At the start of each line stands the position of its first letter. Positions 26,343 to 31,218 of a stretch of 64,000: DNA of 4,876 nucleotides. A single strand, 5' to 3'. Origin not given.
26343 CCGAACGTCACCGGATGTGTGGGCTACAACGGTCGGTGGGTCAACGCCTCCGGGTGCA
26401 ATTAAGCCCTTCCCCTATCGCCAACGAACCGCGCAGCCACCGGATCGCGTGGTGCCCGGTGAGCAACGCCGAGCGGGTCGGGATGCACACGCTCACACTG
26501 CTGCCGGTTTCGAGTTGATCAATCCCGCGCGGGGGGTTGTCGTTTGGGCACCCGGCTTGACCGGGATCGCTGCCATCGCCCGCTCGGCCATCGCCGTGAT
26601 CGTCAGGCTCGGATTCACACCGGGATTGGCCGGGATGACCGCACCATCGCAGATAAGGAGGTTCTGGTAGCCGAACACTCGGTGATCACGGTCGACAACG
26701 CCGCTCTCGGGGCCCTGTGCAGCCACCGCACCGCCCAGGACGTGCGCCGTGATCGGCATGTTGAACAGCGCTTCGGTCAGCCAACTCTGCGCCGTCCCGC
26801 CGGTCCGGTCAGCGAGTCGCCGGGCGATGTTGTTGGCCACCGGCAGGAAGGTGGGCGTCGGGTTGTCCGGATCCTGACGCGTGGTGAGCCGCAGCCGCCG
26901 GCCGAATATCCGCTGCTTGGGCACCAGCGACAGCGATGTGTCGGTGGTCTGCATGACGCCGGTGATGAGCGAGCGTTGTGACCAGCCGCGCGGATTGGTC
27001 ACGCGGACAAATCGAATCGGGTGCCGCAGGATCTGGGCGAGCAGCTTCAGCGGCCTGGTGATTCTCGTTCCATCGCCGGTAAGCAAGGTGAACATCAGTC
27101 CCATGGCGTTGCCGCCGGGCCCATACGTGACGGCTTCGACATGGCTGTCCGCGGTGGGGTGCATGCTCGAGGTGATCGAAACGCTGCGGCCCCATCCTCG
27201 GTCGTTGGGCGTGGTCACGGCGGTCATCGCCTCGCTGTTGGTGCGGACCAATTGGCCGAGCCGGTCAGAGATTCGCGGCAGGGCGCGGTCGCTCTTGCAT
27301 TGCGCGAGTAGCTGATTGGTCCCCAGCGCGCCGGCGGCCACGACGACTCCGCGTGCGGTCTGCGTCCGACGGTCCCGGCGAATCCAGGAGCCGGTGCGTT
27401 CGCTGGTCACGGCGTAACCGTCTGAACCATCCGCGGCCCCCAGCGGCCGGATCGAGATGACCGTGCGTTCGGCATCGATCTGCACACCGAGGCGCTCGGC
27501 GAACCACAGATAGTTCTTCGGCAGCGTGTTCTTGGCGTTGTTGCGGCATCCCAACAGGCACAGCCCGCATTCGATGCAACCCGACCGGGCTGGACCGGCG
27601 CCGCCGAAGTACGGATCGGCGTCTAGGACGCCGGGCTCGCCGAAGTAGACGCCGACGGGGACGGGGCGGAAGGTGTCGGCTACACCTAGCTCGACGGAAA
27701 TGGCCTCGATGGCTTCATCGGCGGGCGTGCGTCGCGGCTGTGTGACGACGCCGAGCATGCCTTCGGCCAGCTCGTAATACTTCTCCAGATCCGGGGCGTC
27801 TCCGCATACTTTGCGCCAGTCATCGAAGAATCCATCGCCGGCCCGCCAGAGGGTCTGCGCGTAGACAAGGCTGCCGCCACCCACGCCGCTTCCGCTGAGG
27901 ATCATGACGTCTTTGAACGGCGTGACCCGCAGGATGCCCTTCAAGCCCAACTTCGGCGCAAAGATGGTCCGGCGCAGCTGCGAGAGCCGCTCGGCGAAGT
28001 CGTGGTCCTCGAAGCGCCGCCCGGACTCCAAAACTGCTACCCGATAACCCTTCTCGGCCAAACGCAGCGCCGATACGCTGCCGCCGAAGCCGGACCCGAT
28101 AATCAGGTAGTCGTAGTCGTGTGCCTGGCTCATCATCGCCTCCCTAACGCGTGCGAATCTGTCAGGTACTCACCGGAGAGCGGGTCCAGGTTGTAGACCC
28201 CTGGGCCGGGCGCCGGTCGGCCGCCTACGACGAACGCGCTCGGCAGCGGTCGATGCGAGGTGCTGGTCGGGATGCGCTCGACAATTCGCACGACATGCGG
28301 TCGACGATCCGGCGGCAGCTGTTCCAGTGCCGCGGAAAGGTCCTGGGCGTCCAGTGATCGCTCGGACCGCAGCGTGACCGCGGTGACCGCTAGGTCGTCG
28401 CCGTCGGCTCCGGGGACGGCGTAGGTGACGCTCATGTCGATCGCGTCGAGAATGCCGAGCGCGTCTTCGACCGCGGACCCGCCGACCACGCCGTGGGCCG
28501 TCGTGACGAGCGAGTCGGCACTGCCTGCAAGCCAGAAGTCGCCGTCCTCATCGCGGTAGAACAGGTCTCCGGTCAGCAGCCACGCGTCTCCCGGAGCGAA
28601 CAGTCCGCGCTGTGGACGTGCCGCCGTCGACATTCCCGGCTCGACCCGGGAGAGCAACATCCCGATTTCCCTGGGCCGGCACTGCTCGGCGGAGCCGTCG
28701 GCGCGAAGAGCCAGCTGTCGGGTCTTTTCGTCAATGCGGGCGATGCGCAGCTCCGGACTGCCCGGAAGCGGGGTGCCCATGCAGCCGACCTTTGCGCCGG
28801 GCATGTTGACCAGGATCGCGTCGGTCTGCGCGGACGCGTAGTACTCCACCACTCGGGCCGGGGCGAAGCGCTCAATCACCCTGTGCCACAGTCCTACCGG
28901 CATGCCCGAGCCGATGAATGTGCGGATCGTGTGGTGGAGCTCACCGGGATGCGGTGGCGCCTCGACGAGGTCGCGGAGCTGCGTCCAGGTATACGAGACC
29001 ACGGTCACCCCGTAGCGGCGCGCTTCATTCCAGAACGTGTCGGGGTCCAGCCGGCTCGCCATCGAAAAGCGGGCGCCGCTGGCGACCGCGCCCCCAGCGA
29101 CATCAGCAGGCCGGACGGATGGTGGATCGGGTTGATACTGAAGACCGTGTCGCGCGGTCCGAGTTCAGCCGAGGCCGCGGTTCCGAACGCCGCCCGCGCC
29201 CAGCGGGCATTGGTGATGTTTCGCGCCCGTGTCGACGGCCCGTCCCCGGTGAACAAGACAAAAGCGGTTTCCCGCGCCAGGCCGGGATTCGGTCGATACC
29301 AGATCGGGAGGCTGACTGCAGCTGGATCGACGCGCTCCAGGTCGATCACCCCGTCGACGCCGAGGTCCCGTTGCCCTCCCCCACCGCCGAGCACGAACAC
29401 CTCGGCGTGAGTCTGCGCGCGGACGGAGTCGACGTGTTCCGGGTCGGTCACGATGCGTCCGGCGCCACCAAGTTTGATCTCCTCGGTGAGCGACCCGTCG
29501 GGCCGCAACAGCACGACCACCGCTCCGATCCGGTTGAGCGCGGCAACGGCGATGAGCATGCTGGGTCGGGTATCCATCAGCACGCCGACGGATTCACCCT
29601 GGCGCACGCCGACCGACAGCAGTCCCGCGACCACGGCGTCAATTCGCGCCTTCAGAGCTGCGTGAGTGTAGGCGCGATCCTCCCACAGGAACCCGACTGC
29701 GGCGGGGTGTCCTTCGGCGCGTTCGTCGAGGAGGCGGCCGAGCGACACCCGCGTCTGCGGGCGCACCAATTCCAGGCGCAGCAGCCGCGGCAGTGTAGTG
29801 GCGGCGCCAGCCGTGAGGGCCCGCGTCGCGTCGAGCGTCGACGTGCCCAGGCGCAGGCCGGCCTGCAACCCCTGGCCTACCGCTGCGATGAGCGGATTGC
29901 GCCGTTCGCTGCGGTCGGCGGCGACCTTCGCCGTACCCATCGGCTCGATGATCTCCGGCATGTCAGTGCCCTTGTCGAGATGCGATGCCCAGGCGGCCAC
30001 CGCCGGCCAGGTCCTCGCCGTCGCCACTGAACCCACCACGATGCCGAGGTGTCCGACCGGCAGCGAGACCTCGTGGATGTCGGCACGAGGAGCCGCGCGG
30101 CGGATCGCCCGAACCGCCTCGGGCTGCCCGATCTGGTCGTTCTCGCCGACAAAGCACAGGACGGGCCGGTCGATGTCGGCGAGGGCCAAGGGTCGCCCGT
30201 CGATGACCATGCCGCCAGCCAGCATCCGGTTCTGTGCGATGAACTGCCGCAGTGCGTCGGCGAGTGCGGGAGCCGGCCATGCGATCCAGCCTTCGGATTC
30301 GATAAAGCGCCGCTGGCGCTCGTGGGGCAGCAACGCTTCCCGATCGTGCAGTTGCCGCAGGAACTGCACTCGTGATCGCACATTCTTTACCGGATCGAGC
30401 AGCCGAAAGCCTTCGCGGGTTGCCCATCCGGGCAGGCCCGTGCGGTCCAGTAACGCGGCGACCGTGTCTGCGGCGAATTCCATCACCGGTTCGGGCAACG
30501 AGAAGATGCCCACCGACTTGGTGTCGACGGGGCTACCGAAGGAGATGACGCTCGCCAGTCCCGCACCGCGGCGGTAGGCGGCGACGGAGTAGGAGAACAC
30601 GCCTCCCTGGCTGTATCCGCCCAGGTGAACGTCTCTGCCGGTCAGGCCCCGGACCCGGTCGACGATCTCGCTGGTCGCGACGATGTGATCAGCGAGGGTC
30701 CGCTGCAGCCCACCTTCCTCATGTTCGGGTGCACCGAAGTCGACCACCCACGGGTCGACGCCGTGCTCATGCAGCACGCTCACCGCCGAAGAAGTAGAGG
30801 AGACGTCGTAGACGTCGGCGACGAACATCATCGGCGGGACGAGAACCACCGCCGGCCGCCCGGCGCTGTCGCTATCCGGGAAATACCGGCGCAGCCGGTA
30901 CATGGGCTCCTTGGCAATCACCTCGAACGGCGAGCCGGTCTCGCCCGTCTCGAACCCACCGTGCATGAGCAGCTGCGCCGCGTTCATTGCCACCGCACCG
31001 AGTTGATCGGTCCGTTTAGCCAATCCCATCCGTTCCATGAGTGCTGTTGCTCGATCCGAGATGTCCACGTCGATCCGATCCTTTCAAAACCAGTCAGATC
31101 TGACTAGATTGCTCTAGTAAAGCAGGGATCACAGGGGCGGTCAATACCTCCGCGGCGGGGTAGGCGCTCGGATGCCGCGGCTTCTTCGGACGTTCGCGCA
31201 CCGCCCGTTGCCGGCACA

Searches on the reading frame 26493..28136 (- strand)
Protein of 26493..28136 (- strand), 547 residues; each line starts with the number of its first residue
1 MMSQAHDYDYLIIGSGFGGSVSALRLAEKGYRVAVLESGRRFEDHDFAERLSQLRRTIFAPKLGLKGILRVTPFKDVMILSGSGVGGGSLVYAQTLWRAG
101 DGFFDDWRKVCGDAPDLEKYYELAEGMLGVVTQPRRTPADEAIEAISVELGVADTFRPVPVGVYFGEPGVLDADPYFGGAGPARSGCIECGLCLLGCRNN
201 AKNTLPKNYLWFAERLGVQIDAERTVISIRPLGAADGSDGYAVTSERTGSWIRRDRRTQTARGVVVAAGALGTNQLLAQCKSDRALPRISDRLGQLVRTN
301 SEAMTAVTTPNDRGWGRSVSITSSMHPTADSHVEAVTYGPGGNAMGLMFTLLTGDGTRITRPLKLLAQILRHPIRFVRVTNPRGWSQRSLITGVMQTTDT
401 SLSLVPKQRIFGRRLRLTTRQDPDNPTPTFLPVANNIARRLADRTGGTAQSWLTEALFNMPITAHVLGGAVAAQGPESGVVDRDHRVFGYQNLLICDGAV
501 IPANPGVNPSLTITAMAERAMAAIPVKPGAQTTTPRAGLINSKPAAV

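Call 13: search_protein_families(library=pfam, proteins=[window:26493-28136:-])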
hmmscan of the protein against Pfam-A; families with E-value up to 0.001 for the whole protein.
window:26493-28136:- (547 aa): 6 families
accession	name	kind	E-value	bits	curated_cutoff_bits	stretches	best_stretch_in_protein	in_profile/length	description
PF00732.25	GMC_oxred_N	-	2.7e-13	50.7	23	2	8-152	1-99/218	GMC oxidoreductase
PF05199.19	GMC_oxred_C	-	4.9e-13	50.3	24.6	1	460-517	82-139/139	GMC oxidoreductase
PF01266.30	DAO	-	5.2e-09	36.5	27.9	1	9-42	1-34/353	FAD dependent oxidoreductase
PF00890.30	FAD_binding_2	-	3.3e-06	27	20.4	1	9-42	1-34/414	FAD binding domain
PF13450.12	NAD_binding_8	-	1.2e-05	25.9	21.9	1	12-41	1-30/68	NAD(P)-binding Rossmann-like domain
PF07992.20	Pyr_redox_2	-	7.7e-05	22.7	26.1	1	8-41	1-34/291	Pyridine nucleotide-disulphide oxidoreductase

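Call 14: search_protein_families(library=ncbifam, proteins=[window:26493-28136:-], max_evalue=0.01)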
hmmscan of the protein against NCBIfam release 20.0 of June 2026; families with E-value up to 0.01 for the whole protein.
window:26493-28136:- (547 aa): 30 families (the best 25 are shown)
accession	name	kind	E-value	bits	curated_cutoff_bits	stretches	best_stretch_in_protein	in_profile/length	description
NF058674.1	CholsOxChoxAB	equivalog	2e-163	544.7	850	1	4-527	2-535/535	cholesterol oxidase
TIGR03970.1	mycofact_MftG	equivalog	3.5e-13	49.3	387.45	2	460-522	421-484/487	mycofactocin dehydrogenase MftG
NF002550.0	PRK02106.1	subfamily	2e-09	36.5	605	1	5-43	3-42/563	choline dehydrogenase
TIGR04542.1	GMC_mycofac_2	equivalog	2.2e-09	36.9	400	1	9-109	1-97/425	mycofactocin system GMC family oxidoreductase MftG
NF038210.1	GMC_mycofac_3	equivalog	1.4e-07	30.7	300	0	459-522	351-410/418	mycofactocin system GMC family oxidoreductase MftG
TIGR01810.1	betA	equivalog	4e-06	25.8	732.1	0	9-47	1-40/532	choline dehydrogenase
TIGR02462.1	pyranose_ox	equivalog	2.5e-05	23.4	544.9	1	464-524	483-543/548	pyranose oxidase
TIGR02032.1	GG-red-SF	subfamily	3.7e-05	23.5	158.8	1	8-40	1-33/297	geranylgeranyl reductase family protein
NF003585.0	PRK05249.1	equivalog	0.0001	21.1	465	1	3-40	2-39/464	Si-specific NAD(P)(+) transhydrogenase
NF049967.1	QhpG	equivalog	0.00019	20.4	240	1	11-43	2-34/423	flavin-dependent monooxygenase QhpG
NF041080.1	DGGGPL_reductase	equivalog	0.0002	20.4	580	1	8-39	2-33/447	digeranylgeranylglycerophospholipid reductase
NF006130.0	PRK08274.1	equivalog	0.00037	19.4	369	0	5-41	3-39/467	FAD-dependent tricarballylate dehydrogenase TcuA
NF050086.1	pipecolate_AmaA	exception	0.0004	19.1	600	1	2-39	20-57/425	L-pipecolate oxidase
TIGR02485.1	CobZ_N-term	equivalog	0.00065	18.6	372.55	0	208-275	133-191/437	FAD-dependent tricarballylate dehydrogenase TcuA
NF005691.0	PRK07494.1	equivalog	0.00079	18.1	459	1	2-44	3-45/404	UbiH/UbiF family hydroxylase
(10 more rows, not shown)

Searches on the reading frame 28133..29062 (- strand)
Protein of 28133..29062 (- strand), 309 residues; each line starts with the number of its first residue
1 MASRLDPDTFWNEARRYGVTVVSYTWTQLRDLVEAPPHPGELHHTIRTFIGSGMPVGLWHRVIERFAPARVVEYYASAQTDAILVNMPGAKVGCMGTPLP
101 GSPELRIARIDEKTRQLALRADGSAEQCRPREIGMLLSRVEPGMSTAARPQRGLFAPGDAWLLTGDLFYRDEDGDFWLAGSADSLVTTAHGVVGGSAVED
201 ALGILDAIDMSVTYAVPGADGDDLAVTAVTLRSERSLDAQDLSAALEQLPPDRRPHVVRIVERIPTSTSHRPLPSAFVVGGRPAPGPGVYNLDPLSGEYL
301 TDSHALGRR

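Call 13: search_protein_families(library=pfam, proteins=[window:28133-29062:-])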
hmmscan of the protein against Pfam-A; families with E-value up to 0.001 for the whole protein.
window:28133-29062:- (309 aa): 1 family
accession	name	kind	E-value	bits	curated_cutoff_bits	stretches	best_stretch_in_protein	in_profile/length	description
PF00501.34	AMP-binding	-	4.2e-08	32.8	29.9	1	4-113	242-359/384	AMP-binding enzyme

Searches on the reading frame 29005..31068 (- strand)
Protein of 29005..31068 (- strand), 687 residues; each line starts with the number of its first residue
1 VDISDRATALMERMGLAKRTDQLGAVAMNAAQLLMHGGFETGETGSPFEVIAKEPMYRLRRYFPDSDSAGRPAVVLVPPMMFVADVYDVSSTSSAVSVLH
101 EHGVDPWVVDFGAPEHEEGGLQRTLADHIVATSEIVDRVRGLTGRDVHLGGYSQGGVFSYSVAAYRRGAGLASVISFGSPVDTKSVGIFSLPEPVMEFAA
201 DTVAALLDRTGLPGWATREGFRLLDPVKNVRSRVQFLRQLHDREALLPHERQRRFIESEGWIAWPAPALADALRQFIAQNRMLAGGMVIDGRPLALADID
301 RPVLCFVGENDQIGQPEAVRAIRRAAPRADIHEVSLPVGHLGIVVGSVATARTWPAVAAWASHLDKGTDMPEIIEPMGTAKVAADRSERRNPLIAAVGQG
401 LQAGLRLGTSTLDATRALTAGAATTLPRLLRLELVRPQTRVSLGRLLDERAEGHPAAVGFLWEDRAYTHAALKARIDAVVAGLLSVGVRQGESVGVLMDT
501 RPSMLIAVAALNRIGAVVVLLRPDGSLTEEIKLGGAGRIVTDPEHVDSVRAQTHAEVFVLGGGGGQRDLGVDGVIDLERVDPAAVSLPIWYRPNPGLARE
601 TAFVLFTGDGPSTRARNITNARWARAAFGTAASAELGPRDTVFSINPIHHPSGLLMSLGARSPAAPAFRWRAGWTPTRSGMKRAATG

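Call 13: search_protein_families(library=pfam, proteins=[window:29005-31068:-])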
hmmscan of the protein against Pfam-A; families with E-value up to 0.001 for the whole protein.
window:29005-31068:- (687 aa): 1 family
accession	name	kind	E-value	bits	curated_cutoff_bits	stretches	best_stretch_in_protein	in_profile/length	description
PF00501.34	AMP-binding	-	4.7e-14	52.4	29.9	1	447-527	1-82/384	AMP-binding enzyme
